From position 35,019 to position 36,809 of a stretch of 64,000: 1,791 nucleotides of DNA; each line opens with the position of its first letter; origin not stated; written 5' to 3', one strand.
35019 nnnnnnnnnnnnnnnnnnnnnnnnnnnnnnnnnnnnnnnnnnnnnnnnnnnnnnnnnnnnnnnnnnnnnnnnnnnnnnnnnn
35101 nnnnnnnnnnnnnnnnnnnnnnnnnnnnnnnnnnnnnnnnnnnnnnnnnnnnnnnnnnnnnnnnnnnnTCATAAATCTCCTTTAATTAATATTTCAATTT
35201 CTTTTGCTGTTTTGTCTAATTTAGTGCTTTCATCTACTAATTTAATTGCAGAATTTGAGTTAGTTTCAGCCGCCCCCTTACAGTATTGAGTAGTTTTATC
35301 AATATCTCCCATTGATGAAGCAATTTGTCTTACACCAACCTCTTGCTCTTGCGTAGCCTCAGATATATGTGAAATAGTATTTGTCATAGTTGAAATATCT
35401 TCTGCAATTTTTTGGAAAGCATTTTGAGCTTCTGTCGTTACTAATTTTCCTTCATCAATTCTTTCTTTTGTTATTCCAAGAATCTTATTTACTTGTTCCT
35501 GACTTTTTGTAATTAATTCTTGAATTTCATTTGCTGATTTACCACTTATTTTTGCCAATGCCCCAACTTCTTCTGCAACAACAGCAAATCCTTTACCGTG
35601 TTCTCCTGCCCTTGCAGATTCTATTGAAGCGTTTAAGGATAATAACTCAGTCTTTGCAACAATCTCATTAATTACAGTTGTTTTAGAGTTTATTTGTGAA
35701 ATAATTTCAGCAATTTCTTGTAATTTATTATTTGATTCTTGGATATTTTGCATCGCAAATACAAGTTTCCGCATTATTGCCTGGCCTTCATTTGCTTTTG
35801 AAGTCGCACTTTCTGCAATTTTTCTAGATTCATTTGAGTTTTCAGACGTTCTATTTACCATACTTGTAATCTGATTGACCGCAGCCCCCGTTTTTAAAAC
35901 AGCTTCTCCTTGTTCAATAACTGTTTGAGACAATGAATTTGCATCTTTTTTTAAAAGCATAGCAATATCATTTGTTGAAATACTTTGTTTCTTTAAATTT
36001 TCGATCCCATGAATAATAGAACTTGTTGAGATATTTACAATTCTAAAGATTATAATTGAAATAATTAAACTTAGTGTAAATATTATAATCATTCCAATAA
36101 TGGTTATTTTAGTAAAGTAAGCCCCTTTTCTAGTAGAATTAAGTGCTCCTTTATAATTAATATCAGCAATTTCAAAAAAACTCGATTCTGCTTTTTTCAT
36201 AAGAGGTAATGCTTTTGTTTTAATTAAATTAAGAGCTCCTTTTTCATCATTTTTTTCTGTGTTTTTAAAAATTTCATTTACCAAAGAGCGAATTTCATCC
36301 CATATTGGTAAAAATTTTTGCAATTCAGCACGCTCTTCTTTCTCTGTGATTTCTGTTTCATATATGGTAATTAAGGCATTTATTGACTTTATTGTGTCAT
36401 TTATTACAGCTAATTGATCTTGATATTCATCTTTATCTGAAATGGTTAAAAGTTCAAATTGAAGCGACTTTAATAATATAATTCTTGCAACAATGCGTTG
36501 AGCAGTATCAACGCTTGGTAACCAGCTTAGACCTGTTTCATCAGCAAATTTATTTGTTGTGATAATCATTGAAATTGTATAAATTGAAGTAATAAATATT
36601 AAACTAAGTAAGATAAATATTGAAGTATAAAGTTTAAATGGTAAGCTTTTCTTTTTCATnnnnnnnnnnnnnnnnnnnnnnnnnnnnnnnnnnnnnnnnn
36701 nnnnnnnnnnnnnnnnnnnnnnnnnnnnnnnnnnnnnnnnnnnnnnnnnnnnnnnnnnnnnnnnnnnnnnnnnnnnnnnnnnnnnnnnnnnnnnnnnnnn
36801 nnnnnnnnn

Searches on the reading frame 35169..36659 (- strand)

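Call 56: search_protein_families(library=ncbifam, proteins=[window:35169-36659:-], max_evalue=0.00001)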
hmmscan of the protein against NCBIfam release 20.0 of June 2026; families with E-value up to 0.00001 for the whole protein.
window:35169-36659:- (496 aa): 7 families
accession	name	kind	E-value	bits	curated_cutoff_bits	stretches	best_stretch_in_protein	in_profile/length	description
NF041847.1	transduc_aer2_vibrio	equivalog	1.1e-33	116.4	1200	1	207-481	492-745/804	aerotaxis transducer Aer2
NF011622.0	PRK15048.1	equivalog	6.2e-28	98.2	900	1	239-483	285-508/553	methyl-accepting chemotaxis protein II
NF047851.1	MCPCitTducer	equivalog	9.3e-28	97.6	900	1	214-483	261-509/553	methyl-accepting chemotaxis citrate transducer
NF011615.0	PRK15041.1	equivalog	3.2e-25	88.8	947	1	239-484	287-511/554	methyl-accepting chemotaxis protein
NF007309.0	PRK09793.1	equivalog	6.4e-25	88.1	903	1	238-474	282-497/533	methyl-accepting chemotaxis protein IV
NF058645.1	MCPCtpMPsAe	equivalog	1.4e-20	73.6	900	1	253-486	321-554/558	methyl-accepting chemotaxis protein CtpM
NF050802.1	AspChtxCcaA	equivalog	3e-16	59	1300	1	267-450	516-691/700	aspartate chemotaxis receptor CcaA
